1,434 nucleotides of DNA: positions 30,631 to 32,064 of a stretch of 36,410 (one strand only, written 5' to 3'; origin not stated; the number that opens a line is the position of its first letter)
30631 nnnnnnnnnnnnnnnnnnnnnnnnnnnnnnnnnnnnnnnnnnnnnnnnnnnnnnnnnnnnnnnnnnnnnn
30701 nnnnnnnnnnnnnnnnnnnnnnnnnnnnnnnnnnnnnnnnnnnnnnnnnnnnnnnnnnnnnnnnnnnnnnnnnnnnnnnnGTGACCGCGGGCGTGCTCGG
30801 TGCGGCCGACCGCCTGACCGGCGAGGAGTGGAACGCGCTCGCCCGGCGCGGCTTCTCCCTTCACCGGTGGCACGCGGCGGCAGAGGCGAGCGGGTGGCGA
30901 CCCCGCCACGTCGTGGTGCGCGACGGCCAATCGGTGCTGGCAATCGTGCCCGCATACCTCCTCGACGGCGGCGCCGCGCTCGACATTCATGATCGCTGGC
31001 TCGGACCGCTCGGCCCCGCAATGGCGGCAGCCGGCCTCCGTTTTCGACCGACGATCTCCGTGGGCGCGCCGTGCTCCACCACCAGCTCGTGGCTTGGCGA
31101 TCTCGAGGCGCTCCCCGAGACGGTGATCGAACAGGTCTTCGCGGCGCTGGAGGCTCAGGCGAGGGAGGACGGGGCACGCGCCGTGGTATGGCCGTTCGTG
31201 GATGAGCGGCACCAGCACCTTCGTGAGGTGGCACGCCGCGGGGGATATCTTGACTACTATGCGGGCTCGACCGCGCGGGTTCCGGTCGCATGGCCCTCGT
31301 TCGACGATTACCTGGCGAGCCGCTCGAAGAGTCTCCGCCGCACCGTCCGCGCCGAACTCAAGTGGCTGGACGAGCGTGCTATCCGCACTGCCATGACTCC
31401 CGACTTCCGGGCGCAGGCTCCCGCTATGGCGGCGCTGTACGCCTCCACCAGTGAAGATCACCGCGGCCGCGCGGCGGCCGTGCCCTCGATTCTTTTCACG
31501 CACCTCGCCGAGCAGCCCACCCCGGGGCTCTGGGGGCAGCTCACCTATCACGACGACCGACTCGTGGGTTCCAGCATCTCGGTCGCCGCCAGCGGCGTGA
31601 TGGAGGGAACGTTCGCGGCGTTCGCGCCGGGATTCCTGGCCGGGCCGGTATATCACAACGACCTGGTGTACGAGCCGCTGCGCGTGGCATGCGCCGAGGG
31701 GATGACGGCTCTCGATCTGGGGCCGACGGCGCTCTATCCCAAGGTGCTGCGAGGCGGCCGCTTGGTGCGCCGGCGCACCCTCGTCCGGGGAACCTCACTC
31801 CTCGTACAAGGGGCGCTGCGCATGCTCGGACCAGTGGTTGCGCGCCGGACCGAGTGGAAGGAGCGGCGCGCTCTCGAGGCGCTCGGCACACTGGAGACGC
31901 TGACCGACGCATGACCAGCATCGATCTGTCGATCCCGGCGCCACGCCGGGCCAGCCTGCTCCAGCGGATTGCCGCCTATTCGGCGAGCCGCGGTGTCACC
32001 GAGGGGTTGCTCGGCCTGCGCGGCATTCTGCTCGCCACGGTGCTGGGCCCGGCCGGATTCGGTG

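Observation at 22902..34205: Ten-gene, almost gap-free operon combining glycan, adenylation, ATP-grasp, FemAB/GNAT, BKACE, flippase and formyl-transfer functions: candidate undescribed envelope-decoration system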

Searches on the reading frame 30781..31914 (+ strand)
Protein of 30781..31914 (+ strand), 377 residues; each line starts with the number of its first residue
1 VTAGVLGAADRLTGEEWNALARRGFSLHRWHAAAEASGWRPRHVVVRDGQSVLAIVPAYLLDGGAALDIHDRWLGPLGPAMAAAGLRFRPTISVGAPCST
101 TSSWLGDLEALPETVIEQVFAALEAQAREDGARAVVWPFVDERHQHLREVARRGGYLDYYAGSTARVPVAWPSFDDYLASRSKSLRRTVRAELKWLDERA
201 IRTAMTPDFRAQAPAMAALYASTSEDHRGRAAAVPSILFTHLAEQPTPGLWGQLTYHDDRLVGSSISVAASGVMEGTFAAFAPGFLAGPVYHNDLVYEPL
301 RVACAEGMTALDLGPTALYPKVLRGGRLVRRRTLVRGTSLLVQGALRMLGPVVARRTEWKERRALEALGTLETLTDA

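Call 4: search_protein_families(library=pfam, proteins=[window:30781-31914:+], max_evalue=0.01)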
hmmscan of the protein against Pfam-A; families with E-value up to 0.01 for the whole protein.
window:30781-31914:+ (377 aa): 2 families
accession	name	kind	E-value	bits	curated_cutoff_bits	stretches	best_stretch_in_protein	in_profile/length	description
PF04339.18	FemAB_like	-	5.6e-13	49.2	27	1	26-277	28-277/369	Peptidogalycan biosysnthesis/recognition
PF13480.13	Acetyltransf_6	-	1.3e-07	32.3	22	1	184-315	2-136/143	Acetyltransferase (GNAT) domain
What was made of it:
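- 30781..31914 (+): g8: FemAB_like (PF04339) tandem-GNAT transferase. Accessory gene. Pfam 49.2 bits (call 4).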

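Call 5: search_protein_families(library=ncbifam, proteins=[window:30781-31914:+], max_evalue=0.01)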
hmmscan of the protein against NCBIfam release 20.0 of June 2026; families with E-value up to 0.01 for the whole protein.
window:30781-31914:+ (377 aa): 0 families

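Call 21: search_solved_structures(query=window:30781-31914:+, max_evalue=1)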
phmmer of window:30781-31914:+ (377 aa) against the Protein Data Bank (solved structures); distinct sequences matched with E-value up to 1: 0.

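Call 51: find_homologous_proteins(query=window:30781-31914:+, max_evalue=0.00001)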
Query window:30781-31914:+ (377 aa): 272 proteins with E <= 0.00001 among 8000 candidates; the best 120 are listed.
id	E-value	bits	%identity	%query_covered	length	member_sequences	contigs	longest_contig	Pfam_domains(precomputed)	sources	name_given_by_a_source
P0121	5.9e-247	837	100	100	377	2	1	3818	PF13480.14,PF04339.19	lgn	-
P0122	3.9e-214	729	86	100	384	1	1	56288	PF04339.19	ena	-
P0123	8.6e-195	665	79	99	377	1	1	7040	PF13480.14,PF04339.19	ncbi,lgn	-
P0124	8.7e-177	606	73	99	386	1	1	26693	PF13480.14,PF04339.19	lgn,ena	-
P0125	6.0e-176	603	73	99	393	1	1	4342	PF13480.14,PF04339.19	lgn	-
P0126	6.2e-176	603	74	99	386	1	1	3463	PF13480.14,PF04339.19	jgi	jgi:predicted N-acyltransferase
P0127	5.9e-173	593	73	98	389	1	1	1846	PF13480.14,PF04339.19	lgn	-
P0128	9.8e-172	589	74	95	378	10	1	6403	PF13480.14,PF04339.19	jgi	jgi:predicted N-acyltransferase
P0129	3.1e-171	588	74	98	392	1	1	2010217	PF13480.14,PF04339.19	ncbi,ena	-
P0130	2.0e-170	585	72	100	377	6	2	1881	PF04339.19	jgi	-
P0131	8.1e-169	580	69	100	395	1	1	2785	PF13480.14,PF04339.19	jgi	jgi:predicted N-acyltransferase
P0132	8.3e-165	566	73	95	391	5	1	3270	PF04339.19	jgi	jgi:predicted N-acyltransferase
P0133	2.5e-164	565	70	99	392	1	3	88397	PF13480.14,PF04339.19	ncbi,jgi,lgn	ncbi:MAG TPA: GNAT family N-acetyltransferase [Gemmatimonadales bacterium]|jgi:predicted N-acyltrans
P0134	1.8e-162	559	72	95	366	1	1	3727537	PF13480.14,PF04339.19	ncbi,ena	-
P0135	8.1e-159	547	70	95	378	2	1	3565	PF13480.14,PF04339.19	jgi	jgi:predicted N-acyltransferase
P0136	1.7e-155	536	67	99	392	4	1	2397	PF13480.14,PF04339.19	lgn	-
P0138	9.8e-115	402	56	95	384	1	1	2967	PF04339.19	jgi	jgi:predicted N-acyltransferase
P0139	6.2e-110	386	51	98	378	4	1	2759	PF04339.19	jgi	jgi:predicted N-acyltransferase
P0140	1.7e-109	384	51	97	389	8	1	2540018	PF13480.14,PF04339.19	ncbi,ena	-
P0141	3.6e-108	380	50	98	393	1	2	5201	PF04339.19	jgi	jgi:predicted N-acyltransferase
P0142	4.6e-108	380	51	93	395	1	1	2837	PF04339.19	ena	-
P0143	7.7e-108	379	51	97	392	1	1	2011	PF04339.19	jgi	jgi:predicted N-acyltransferase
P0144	7.9e-108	379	52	99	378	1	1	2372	PF04339.19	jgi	jgi:predicted N-acyltransferase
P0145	7.8e-107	376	51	97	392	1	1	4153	PF13480.14,PF04339.19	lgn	-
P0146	7.8e-107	376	50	95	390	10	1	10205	PF04339.19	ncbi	-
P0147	9.0e-107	375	51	98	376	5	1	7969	PF13480.14,PF04339.19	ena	-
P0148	9.4e-107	375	50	90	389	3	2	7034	PF13480.14,PF04339.19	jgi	jgi:predicted N-acyltransferase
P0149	1.3e-106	375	52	96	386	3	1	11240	PF04339.19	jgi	jgi:predicted N-acyltransferase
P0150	1.7e-106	374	53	94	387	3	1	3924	PF04339.19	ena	-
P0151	3.3e-106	374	51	97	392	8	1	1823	PF04339.19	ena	-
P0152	3.5e-106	373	50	97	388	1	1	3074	PF13480.14,PF04339.19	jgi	jgi:predicted N-acyltransferase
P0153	5.3e-106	373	50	97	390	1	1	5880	PF13480.14,PF04339.19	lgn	-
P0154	8.4e-106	372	50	95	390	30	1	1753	PF13480.14,PF04339.19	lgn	-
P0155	1.1e-105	372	50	98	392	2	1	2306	PF13480.14,PF04339.19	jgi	jgi:predicted N-acyltransferase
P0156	1.2e-105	372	51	97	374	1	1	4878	PF13480.14,PF04339.19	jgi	jgi:predicted N-acyltransferase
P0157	1.3e-105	372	50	96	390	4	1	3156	PF04339.19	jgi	jgi:predicted N-acyltransferase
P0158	1.5e-105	371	50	97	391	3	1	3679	PF13480.14,PF04339.19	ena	-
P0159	2.0e-105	371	50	97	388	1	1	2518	PF13480.14,PF04339.19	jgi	jgi:predicted N-acyltransferase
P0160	2.9e-105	370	50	97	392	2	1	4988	PF04339.19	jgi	jgi:predicted N-acyltransferase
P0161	3.8e-105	370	50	97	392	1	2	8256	PF13480.14,PF04339.19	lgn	-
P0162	4.3e-105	370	49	97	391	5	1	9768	PF13480.14,PF04339.19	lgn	-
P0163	4.7e-105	370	50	96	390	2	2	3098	PF04339.19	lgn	-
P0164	5.7e-105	369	70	64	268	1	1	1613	PF04339.19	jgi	jgi:predicted N-acyltransferase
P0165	6.1e-105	369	49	96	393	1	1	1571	PF04339.19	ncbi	-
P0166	8.6e-105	369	49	97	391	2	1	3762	PF04339.19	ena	-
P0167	1.2e-104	368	48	97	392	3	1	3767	PF13480.14,PF04339.19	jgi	jgi:predicted N-acyltransferase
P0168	1.3e-104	368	49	97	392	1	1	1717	PF04339.19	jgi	jgi:predicted N-acyltransferase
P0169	1.7e-104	368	49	97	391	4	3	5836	PF13480.14,PF04339.19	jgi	jgi:predicted N-acyltransferase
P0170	1.7e-104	368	48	97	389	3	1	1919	PF04339.19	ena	-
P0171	1.8e-104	368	50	96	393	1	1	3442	PF04339.19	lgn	-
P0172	1.9e-104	368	52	99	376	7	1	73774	PF04339.19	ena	-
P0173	1.9e-104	368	50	98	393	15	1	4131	PF13480.14,PF04339.19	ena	-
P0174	2.0e-104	368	49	97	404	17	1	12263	PF13480.14,PF04339.19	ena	-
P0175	2.2e-104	368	52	97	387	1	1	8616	PF04339.19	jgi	jgi:predicted N-acyltransferase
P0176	2.6e-104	367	48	98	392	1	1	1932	PF04339.19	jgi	jgi:predicted N-acyltransferase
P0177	5.2e-104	366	53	97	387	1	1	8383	PF04339.19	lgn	-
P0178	8.1e-104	366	50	97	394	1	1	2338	PF04339.19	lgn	-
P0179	1.6e-103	365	49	97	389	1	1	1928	PF13480.14,PF04339.19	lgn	-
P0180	2.3e-103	364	52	97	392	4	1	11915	PF04339.19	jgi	-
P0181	2.3e-103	364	52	96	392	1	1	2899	PF13480.14,PF04339.19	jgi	jgi:predicted N-acyltransferase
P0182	3.2e-103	364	50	98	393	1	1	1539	PF04339.19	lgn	-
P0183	3.3e-103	364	48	97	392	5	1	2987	PF13480.14,PF04339.19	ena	-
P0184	4.1e-103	363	50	95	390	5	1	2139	PF04339.19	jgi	jgi:predicted N-acyltransferase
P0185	4.2e-103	363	49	97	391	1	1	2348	PF04339.19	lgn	-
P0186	4.2e-103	363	49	97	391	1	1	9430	PF04339.19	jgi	jgi:predicted N-acyltransferase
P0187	4.8e-103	363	48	97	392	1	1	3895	PF13480.14,PF04339.19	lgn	-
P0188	5.2e-103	363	51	93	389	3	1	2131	PF13480.14,PF04339.19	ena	-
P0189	5.2e-103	363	49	98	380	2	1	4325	PF13480.14,PF04339.19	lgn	-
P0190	1.1e-102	362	48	97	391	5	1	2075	PF13480.14,PF04339.19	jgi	jgi:predicted N-acyltransferase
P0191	1.6e-102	361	53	96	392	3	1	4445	PF13480.14,PF04339.19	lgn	-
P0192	1.7e-102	361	51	97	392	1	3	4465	PF04339.19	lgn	-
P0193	1.8e-102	361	50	97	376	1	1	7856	PF13480.14,PF04339.19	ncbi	-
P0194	2.2e-102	361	51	99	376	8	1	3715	PF04339.19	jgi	jgi:predicted N-acyltransferase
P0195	3.1e-102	361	52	99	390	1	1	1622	PF13480.14,PF04339.19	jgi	jgi:predicted N-acyltransferase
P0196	3.6e-102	360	52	94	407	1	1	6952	PF04339.19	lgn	-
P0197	3.7e-102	360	49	97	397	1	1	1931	PF04339.19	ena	-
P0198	4.6e-102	360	52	97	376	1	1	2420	PF04339.19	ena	-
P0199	6.5e-102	359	48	97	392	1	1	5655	PF13480.14,PF04339.19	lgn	-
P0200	8.2e-102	359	50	95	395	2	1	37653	PF04339.19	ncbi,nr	ncbi:MAG TPA: peptidogalycan biosysnthesis protein [Gemmatimonadales bacterium]|nr:peptidogalycan bi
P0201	8.6e-102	359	49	98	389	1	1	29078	PF04339.19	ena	-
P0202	1.2e-101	359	52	97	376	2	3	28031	PF13480.14,PF04339.19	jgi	jgi:predicted N-acyltransferase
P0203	1.3e-101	358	52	99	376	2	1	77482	PF04339.19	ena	-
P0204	1.6e-101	358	49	97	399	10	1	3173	PF04339.19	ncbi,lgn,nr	ncbi:MAG TPA: peptidogalycan biosysnthesis protein [Gemmatimonadales bacterium]|nr:peptidogalycan bi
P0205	1.7e-101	358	49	98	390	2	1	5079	PF04339.19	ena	-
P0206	1.8e-101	358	51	97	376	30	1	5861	PF04339.19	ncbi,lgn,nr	ncbi:MAG TPA: peptidogalycan biosysnthesis protein [Gemmatimonadales bacterium]|nr:peptidogalycan bi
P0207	1.9e-101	358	52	99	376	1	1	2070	PF04339.19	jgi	jgi:predicted N-acyltransferase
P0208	2.1e-101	358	48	97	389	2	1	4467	PF04339.19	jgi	-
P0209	2.1e-101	358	49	98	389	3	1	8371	PF13480.14,PF04339.19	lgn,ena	-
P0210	2.5e-101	358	52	94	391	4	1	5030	PF04339.19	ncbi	-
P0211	2.6e-101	357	51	99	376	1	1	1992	PF04339.19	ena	-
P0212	3.0e-101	357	52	97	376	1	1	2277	PF04339.19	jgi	-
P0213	4.5e-101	357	50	97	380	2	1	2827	PF13480.14,PF04339.19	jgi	jgi:predicted N-acyltransferase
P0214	4.9e-101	357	51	99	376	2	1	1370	PF04339.19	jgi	-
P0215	5.2e-101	356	49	97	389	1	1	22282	PF13480.14,PF04339.19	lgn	-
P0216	5.5e-101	356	52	96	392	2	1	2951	PF04339.19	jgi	jgi:predicted N-acyltransferase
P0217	5.6e-101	356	53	93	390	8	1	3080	PF13480.14,PF04339.19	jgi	jgi:predicted N-acyltransferase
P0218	5.8e-101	356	51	99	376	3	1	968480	PF04339.19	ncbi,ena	-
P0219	7.8e-101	356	49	96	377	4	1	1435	PF13480.14,PF04339.19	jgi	jgi:predicted N-acyltransferase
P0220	8.3e-101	356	53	95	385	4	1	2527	PF04339.19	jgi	jgi:predicted N-acyltransferase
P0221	9.5e-101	356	52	94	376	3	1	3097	PF04339.19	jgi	jgi:predicted N-acyltransferase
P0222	9.6e-101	356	49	97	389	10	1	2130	PF04339.19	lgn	-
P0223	9.9e-101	356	52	96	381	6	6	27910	PF04339.19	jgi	jgi:predicted N-acyltransferase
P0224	1.2e-100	355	48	97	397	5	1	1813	PF13480.14,PF04339.19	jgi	jgi:predicted N-acyltransferase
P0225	1.5e-100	355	50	99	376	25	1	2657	PF04339.19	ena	-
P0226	1.5e-100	355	49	96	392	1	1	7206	PF13480.14,PF04339.19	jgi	jgi:predicted N-acyltransferase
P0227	1.6e-100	355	52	96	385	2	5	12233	PF04339.19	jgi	jgi:predicted N-acyltransferase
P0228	1.7e-100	355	52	94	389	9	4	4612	PF04339.19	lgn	-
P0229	1.8e-100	355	50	95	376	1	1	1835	PF04339.19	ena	-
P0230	1.9e-100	355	50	97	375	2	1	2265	PF13480.14,PF04339.19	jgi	jgi:predicted N-acyltransferase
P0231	1.9e-100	355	48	97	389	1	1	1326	PF13480.14,PF04339.19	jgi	jgi:predicted N-acyltransferase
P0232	2.2e-100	354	48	95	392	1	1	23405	PF04339.19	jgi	jgi:predicted N-acyltransferase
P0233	2.5e-100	354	48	97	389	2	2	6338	PF13480.14,PF04339.19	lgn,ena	-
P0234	2.8e-100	354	49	97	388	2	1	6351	PF13480.14,PF04339.19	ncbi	-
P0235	3.4e-100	354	50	99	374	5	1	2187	PF13480.14,PF04339.19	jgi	jgi:predicted N-acyltransferase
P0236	3.4e-100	354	51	97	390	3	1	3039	PF13480.14,PF04339.19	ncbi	-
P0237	3.6e-100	354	48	97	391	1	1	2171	PF13480.14,PF04339.19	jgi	-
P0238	3.9e-100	354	48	95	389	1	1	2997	PF13480.14,PF04339.19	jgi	jgi:predicted N-acyltransferase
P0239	4.0e-100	354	47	97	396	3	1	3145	PF04339.19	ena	-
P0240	4.0e-100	354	51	99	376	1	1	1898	PF04339.19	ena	-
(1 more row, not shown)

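Call 52: find_encoding_contigs(protein=P0140, flank=10000, max_places=1)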
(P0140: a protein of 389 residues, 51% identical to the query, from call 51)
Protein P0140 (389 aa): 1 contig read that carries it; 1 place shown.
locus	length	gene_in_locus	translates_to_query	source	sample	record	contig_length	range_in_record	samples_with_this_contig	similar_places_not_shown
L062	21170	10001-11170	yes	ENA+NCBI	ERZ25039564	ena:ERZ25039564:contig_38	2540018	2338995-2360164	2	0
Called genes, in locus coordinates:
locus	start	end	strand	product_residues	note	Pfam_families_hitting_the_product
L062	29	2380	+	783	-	PF19313:DUF5916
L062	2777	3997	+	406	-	PF13439:Glyco_transf_4, PF13579:Glyco_trans_4_4, PF20706:GT4-conflict, PF00534:Glycos_transf_1, PF13692:Glyco_trans_1_4, PF13524:Glyco_trans_1_2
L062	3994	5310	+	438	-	-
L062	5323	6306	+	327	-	PF05853:BKACE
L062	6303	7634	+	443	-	PF00501:AMP-binding (weak), PF27533:CapK_C (weak)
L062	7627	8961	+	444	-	PF18604:PreAtp-grasp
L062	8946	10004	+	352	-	PF13480:Acetyltransf_6 (weak)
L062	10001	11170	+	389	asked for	PF04339:FemAB_like, PF13480:Acetyltransf_6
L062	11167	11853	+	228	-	PF00583:Acetyltransf_1, PF13508:Acetyltransf_7 (weak)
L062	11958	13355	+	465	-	PF01943:Polysacc_synt, PF13440:Polysacc_synt_3 (weak)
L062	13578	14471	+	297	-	PF00581:Rhodanese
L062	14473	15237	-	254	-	PF03009:GDPD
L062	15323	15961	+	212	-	PF12766:Pyridox_oxase_2, PF01243:PNPOx_N, PF10590:PNP_phzG_C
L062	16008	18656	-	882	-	PF13620:CarboxypepD_reg, PF13715:CarbopepD_reg_2, PF07715:Plug, PF00593:TonB_dep_Rec_b-barrel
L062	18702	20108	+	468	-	PF02449:Glyco_hydro_42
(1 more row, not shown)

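Call 53: find_encoding_contigs(protein=P0218, flank=10000, max_places=1)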
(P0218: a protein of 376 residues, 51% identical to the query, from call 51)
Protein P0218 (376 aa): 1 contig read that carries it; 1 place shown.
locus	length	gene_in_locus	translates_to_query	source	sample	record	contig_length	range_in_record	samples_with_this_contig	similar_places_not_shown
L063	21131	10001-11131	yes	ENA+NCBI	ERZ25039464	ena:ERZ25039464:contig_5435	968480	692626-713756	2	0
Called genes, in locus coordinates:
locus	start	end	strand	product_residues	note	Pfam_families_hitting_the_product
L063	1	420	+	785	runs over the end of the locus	PF19313:DUF5916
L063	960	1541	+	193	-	PF13174:TPR_6 (faint)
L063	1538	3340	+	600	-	PF00069:Pkinase, PF01636:APH (faint), PF07714:PK_Tyr_Ser-Thr, PF14531:Kinase-like (faint)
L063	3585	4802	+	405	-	PF13439:Glyco_transf_4, PF13579:Glyco_trans_4_4, PF20706:GT4-conflict, PF00534:Glycos_transf_1, PF13692:Glyco_trans_1_4, PF13524:Glyco_trans_1_2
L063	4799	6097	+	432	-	PF00501:AMP-binding (weak)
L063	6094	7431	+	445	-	PF00501:AMP-binding, PF27533:CapK_C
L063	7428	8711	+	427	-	PF18604:PreAtp-grasp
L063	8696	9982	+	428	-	PF08245:Mur_ligase_M, PF02875:Mur_ligase_C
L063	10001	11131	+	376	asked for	PF04339:FemAB_like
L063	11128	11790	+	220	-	PF00583:Acetyltransf_1, PF13508:Acetyltransf_7 (weak)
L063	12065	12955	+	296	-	PF00581:Rhodanese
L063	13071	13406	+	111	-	PF12840:HTH_20, PF01022:HTH_5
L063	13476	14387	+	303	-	PF05175:MTS (weak), PF01135:PCMT, PF01209:Ubie_methyltran, PF13489:Methyltransf_23, PF13649:Methyltransf_25, PF13847:Methyltransf_31, PF08241:Methyltransf_11, PF08242:Methyltransf_12, +3 more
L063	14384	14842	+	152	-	PF00583:Acetyltransf_1, PF13508:Acetyltransf_7, PF13673:Acetyltransf_10 (weak)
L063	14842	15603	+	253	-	PF00149:Metallophos, PF12850:Metallophos_2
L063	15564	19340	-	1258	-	PF03704:BTAD, PF13431:TPR_17 (faint)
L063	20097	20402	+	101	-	-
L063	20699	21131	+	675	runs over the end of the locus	-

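Call 67: predict_structure(alignment_id=A2)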
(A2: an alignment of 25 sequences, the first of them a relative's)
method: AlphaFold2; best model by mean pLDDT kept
length: 377 residues; sequences in the alignment: 25
mean_pLDDT: 87.1   pTM: 0.86
mean pLDDT of the five models: 87.1, 86.9, 85.8, 85.1, 80.3
residues with pLDDT >= 90: 207; 70-90: 135; 50-70: 35; < 50: 0
segments of 3 or more residues with pLDDT < 50: none
pLDDT, mean of each block of 10 residues (from residue 1): 95 90 76 92 95 94 73 74 80 84 84 97 98 93 93 96 87 91 89 95 94 93 67 80 92 94 90 82 88 89 91 68 72 94 92 90 80 67
secondary structure, 60 per line:
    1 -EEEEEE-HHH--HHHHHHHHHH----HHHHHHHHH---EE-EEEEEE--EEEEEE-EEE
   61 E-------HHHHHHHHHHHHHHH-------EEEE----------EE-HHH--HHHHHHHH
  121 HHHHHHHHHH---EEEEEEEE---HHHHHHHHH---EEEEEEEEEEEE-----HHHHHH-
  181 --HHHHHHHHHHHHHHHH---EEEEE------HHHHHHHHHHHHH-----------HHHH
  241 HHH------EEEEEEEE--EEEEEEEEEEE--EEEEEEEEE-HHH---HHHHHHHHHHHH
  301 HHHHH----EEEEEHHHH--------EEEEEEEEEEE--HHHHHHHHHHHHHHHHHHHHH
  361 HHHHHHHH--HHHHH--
elements in order: E2-7 H14-23 H28-36 E43-48 E51-56 E58-61 H69-83 E91-94 H113-130 E134-141 H145-153 E157-168 H174-179 H183-198 E202-206 H213-225 H237-243 E250-257 E260-270 E273-281 H289-305 E310-314 H315-318 E327-337 H340-368 H371-375
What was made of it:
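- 30781..31914 (+): AF2 pLDDT 87.1 (call 67).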

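Call 72: fold_search(model_id=the predicted structure, library=pdb)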
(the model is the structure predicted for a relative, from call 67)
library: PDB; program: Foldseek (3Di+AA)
matches with E <= 10: 1027; with E <= 0.001: 165
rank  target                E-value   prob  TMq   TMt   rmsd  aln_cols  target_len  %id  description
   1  9wqw                  1.3e-12  1.00  0.53  0.68   4.6       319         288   18  aminoacyl-tRNA-dependent peptide synthase, Sbb17 (released 2026-04-01)
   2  7z6a_A                1.5e-12  1.00  0.59  0.66   4.6       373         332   11  CRYSTAL STRUCTURE OF WEISSELLA VIRIDESCENS FEMXVV NON-RIBOSOMAL AMINO ACID TRANSFERASE IN COMPLEX WITH A PEPTIDYL-XNA  (released 2022-10-26)
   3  9wqx                  2.1e-12  1.00  0.54  0.69   4.5       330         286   17  aminoacyl-tRNA-dependent peptide synthase, Sbb17, complexed with streptothrisamine (released 2026-04-01)
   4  4ii9_A                3.7e-12  1.00  0.59  0.65   4.5       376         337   11  Crystal structure of Weissella viridescens FemXVv non-ribosomal amino acid transferase in complex with a peptidyl-RNA  (released 2013-07-03)
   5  1xf8                  6.2e-12  1.00  0.57  0.63   5.1       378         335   12  Crystal Structure of Weissella viridescens FemX (Y254F) Mutant (released 2005-05-31)
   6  1xe4                  7.0e-12  1.00  0.58  0.64   4.8       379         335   12  Crystal Structure of Weissella viridescens FemX (K36M) Mutant (released 2005-05-31)
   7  7z5y_A                8.7e-12  1.00  0.59  0.65   4.6       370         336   12  CRYSTAL STRUCTURE OF WEISSELLA VIRIDESCENS FEMXVV NON-RIBOSOMAL AMINO ACID TRANSFERASE IN COMPLEX WITH A PEPTIDYL-XNA  (released 2022-10-26)
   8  1ne9                  1.1e-11  1.00  0.59  0.65   4.8       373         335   10  Crystal Structure of Weissella viridescens FemX at 1.7 Ang Resolution (released 2004-02-10)
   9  9wqy                  1.3e-11  1.00  0.55  0.71   3.9       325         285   18  aminoacyl-tRNA-dependent peptide synthase, Sba18, complexed with streptothrisamine (released 2026-04-01)
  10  6lv0_A                1.0e-10  1.00  0.53  0.61   6.3       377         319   13  Crystal structure of the soluble domain of the multiple peptide resistance factor (MprF) from Rhizobium tropici (released 2021-02-03)
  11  5vrv_B                1.1e-10  1.00  0.50  0.58   7.3       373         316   11  2.05 Angstrom Resolution Crystal Structure of C-terminal Domain (DUF2156) of Putative Lysylphosphatidylglycerol Synthe (released 2017-05-24)
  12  6snr                  1.3e-10  1.00  0.59  0.56   5.4       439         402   12  Crystal structure of FemX (released 2020-09-09)
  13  5vrv_D                1.8e-10  1.00  0.51  0.60   6.9       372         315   12  2.05 Angstrom Resolution Crystal Structure of C-terminal Domain (DUF2156) of Putative Lysylphosphatidylglycerol Synthe (released 2017-05-24)
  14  5vrv_C                3.1e-10  1.00  0.54  0.63   5.2       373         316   12  2.05 Angstrom Resolution Crystal Structure of C-terminal Domain (DUF2156) of Putative Lysylphosphatidylglycerol Synthe (released 2017-05-24)
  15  5vrv_E                3.3e-10  1.00  0.52  0.60   5.3       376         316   11  2.05 Angstrom Resolution Crystal Structure of C-terminal Domain (DUF2156) of Putative Lysylphosphatidylglycerol Synthe (released 2017-05-24)
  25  7q3a_A                2.5e-09  1.00  0.47  0.51   6.9       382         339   13  Crystal structure of MAB_4324 a tandem repeat GNAT from Mycobacterium abscessus (released 2022-05-04)
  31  2wpw_B                6.3e-09  1.00  0.50  0.56   6.7       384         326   12  Tandem GNAT protein from the clavulanic acid biosynthesis pathway (without AcCoA) (released 2009-12-29)
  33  2wpw_A                9.3e-09  1.00  0.49  0.55   6.8       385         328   12  Tandem GNAT protein from the clavulanic acid biosynthesis pathway (without AcCoA) (released 2009-12-29)
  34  7q3a_B                1.0e-08  1.00  0.45  0.49   7.2       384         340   14  Crystal structure of MAB_4324 a tandem repeat GNAT from Mycobacterium abscessus (released 2022-05-04)
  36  2wpw_C                2.4e-08  1.00  0.49  0.55   6.7       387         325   13  Tandem GNAT protein from the clavulanic acid biosynthesis pathway (without AcCoA) (released 2009-12-29)
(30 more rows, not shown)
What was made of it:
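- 30781..31914 (+): Foldseek best hits are the aa-tRNA-dependent peptide synthases Sbb17/Sba18, FemX and MprF synthase domains, TMq 0.53-0.59 (call 72).
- On Fem/MprF aminoacyl-tRNA-dependent transferases: In the g8 model (pLDDT 87.1), the best Foldseek hits are Sbb17/Sba18, FemX and MprF synthase domains (calls 67, 72). Acetyl-CoA-dependent tandem GNATs are also among the structural hits (2wpw, 7q3a; call 72).
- The g8 fold matches Fem, MprF and aa-tRNA peptide synthases (calls 67, 72). The g8 fold is closest to FemX and related aa-tRNA transferases (call 72).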
